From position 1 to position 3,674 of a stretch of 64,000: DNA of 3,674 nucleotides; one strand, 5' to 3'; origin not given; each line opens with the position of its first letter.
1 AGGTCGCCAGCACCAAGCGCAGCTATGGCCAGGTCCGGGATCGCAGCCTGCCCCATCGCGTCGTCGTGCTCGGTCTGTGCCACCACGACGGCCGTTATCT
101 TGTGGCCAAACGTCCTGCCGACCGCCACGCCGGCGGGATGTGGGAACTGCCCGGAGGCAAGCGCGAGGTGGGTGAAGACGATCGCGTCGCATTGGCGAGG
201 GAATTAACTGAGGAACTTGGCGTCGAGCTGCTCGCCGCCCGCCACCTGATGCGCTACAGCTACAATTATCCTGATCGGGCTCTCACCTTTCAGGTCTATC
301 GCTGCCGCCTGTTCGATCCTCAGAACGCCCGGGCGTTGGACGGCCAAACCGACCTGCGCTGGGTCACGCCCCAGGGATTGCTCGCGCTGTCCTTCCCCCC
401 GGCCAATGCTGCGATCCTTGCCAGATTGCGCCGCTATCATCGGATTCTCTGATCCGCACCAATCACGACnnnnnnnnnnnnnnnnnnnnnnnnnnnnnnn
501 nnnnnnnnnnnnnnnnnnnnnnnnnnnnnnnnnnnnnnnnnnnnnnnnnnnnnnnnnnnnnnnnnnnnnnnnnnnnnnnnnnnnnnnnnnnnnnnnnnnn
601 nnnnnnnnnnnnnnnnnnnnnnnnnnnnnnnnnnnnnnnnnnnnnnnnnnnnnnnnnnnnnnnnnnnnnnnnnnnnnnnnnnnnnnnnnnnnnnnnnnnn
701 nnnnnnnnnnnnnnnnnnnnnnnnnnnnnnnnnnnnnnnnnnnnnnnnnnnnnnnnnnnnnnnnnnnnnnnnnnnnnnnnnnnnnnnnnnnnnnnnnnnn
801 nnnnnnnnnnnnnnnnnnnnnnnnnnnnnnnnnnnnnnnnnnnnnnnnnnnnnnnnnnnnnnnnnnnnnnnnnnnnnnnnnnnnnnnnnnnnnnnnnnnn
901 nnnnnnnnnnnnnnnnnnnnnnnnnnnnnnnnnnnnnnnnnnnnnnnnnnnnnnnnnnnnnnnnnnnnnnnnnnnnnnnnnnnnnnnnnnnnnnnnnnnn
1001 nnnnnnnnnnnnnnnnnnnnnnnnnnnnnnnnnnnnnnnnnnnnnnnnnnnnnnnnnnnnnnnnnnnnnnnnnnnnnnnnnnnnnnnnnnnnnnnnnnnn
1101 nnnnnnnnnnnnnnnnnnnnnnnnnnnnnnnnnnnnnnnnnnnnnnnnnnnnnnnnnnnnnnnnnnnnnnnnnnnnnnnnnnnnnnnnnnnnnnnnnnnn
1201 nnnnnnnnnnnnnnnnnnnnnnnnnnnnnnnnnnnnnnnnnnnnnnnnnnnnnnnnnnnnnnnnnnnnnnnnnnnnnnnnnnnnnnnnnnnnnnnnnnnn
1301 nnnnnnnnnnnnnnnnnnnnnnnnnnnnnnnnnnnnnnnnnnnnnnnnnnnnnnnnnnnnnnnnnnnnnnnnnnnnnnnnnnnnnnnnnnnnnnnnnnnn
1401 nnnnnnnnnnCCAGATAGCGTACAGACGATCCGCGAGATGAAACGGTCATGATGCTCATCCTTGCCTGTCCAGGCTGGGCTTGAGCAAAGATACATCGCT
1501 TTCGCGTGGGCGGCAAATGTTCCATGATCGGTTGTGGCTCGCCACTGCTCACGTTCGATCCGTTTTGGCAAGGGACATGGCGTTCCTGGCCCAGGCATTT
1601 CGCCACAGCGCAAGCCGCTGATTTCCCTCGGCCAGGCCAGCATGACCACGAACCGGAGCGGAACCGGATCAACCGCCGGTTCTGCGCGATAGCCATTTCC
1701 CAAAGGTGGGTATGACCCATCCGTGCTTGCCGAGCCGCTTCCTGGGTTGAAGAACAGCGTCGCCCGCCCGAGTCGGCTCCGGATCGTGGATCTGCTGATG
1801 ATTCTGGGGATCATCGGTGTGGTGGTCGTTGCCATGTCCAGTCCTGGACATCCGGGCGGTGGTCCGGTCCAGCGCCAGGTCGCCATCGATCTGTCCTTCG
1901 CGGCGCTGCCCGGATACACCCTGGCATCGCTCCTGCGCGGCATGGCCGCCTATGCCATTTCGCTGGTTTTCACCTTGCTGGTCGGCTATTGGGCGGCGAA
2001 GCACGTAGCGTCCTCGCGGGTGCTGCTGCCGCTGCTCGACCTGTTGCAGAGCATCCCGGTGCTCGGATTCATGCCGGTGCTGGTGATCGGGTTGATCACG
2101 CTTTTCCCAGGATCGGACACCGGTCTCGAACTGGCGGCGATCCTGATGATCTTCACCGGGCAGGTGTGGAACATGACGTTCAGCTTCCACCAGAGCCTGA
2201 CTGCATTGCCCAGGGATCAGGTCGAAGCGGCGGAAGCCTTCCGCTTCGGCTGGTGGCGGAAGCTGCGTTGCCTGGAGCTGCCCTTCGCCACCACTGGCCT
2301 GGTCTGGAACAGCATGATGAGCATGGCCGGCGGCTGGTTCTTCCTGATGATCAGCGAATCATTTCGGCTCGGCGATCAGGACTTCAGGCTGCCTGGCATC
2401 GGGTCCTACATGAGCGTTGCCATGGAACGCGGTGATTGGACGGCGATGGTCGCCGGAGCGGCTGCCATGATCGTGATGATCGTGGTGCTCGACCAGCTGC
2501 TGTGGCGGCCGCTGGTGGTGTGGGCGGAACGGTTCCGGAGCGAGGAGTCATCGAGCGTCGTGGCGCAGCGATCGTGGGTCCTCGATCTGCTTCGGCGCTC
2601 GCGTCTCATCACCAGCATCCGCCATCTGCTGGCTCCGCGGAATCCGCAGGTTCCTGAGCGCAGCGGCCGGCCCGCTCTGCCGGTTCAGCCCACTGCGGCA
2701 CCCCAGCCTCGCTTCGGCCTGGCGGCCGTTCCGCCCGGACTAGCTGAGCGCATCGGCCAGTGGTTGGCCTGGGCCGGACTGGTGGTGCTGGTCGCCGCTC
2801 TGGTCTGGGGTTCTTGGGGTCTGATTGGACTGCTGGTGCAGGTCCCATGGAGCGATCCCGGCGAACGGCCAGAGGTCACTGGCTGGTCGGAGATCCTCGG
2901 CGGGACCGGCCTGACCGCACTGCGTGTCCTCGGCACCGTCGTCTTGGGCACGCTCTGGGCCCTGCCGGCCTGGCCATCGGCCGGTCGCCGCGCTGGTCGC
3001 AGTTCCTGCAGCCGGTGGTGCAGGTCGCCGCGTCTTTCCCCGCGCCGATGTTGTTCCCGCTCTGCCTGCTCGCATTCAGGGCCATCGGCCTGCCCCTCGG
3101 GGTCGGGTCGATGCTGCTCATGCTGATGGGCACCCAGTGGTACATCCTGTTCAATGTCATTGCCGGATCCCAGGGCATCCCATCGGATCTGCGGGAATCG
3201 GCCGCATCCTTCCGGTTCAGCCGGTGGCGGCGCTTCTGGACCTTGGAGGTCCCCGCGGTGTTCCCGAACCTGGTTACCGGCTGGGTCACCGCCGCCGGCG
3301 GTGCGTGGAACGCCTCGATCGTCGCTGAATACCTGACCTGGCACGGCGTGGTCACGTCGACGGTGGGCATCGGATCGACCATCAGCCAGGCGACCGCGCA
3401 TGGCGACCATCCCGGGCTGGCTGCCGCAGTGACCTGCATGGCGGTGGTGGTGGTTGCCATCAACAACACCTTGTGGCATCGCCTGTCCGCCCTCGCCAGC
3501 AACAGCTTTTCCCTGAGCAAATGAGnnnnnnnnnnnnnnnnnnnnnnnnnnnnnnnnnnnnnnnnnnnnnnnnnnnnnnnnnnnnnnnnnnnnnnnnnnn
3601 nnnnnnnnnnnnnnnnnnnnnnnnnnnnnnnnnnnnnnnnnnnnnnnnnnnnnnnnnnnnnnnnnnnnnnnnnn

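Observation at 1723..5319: SBP-less NitT/TauT-type ABC system: frameshifted fused double permease plus an ATPase carrying a PTS EIIA(Ntr)-like domain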

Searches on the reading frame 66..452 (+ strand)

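Call 43: search_protein_families(library=pfam, proteins=[window:66-452:+], max_evalue=0.001)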
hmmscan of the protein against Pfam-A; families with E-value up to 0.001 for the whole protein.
window:66-452:+ (128 aa): 2 families
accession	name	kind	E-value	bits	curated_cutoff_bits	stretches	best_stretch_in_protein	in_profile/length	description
PF14815.12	NUDIX_4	-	6.3e-23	81.2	35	1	3-119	4-112/113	NUDIX domain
PF00293.34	NUDIX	-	3.1e-15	56.8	21.1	1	6-120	12-133/134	NUDIX domain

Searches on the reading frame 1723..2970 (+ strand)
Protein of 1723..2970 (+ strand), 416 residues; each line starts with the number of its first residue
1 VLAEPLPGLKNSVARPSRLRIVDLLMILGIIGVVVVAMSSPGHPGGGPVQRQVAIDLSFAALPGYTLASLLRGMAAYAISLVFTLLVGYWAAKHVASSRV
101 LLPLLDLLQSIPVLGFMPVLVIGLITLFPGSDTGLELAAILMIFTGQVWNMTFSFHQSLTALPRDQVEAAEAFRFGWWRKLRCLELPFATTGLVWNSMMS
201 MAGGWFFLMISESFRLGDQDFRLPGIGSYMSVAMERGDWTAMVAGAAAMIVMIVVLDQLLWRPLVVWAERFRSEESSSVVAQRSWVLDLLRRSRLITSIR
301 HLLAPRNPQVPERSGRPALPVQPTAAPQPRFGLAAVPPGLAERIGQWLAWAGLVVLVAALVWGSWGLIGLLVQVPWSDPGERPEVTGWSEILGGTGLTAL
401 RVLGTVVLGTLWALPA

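Call 3: search_protein_families(library=pfam, proteins=[window:1723-2970:+], max_evalue=0.01)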
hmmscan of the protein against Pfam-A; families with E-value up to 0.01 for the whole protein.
window:1723-2970:+ (416 aa): 1 family
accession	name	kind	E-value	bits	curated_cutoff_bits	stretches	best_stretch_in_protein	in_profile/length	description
PF00528.27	BPD_transp_1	-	4.7e-13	49.7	26.4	1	85-258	2-173/184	Binding-protein-dependent transport system inner membrane component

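Call 4: search_protein_families(library=ncbifam, proteins=[window:1723-2970:+], max_evalue=0.01)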
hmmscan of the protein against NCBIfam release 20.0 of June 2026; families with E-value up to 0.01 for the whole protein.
window:1723-2970:+ (416 aa): 3 families
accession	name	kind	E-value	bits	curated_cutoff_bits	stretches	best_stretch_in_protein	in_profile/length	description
TIGR03416.1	ABC_choXWV_perm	equivalog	2.2e-08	33.9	363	1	66-258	88-265/267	choline ABC transporter permease subunit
NF008196.0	PRK10952.1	equivalog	2.3e-05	23.4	439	1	74-259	154-324/356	glycine betaine/L-proline ABC transporter permease ProW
TIGR01183.1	ntrB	equivalog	0.00026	20.7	209.05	1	66-208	19-153/202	nitrate ABC transporter permease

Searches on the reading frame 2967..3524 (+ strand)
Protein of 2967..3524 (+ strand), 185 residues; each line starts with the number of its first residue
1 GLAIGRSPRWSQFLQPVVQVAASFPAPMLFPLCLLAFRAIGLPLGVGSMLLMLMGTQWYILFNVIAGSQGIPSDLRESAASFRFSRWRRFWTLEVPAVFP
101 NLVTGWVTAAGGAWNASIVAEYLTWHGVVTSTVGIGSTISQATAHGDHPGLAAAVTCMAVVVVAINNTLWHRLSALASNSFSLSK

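Call 3: search_protein_families(library=pfam, proteins=[window:2967-3524:+], max_evalue=0.01)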
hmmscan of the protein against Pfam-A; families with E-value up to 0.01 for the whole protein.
window:2967-3524:+ (185 aa): 1 family
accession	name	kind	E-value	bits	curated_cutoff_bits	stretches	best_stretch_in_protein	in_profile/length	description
PF00528.27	BPD_transp_1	-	2.5e-20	73.4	26.4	1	3-165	7-167/184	Binding-protein-dependent transport system inner membrane component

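Call 4: search_protein_families(library=ncbifam, proteins=[window:2967-3524:+], max_evalue=0.01)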
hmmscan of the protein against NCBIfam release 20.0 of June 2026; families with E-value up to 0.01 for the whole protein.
window:2967-3524:+ (185 aa): 11 families
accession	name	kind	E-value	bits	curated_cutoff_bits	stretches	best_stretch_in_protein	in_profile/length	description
TIGR01183.1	ntrB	equivalog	3e-14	53.2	209.05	1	1-166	41-196/202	nitrate ABC transporter permease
NF040733.1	ABC_perm_U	equivalog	5.9e-11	42.3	295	1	1-169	80-238/251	ABC transporter permease subunit SaoP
NF008470.0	PRK11365.1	equivalog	1e-05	25.1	347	1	9-125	91-204/263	aliphatic sulfonate ABC transporter permease SsuC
NF007545.0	PRK10160.1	equivalog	1.2e-05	24.9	342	1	1-165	102-256/275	taurine ABC transporter permease TauC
TIGR00969.1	3a0106s02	subfamily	0.00068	19.2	240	1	49-170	147-270/272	sulfate ABC transporter permease subunit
TIGR02141.1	modB_ABC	equivalog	0.0021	17.7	182.6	1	68-109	103-144/208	molybdate ABC transporter permease subunit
NF007047.0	PRK09500.1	equivalog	0.0032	17.1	326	1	33-169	115-251/257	spermidine/putrescine ABC transporter permease PotC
TIGR03416.1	ABC_choXWV_perm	equivalog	0.0032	17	363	1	1-111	110-216/267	choline ABC transporter permease subunit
NF043074.1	MMSYN1_0196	equivalog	0.0059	16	350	1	34-166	129-255/277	spermidine/putrescine ABC transporter permease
TIGR02139.1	permease_CysT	equivalog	0.0079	15.8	246.1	1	59-108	146-195/265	sulfate ABC transporter permease subunit CysT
NF007889.0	PRK10592.1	equivalog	0.0094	15.6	476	0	68-171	163-262/281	putrescine ABC transporter permease PotI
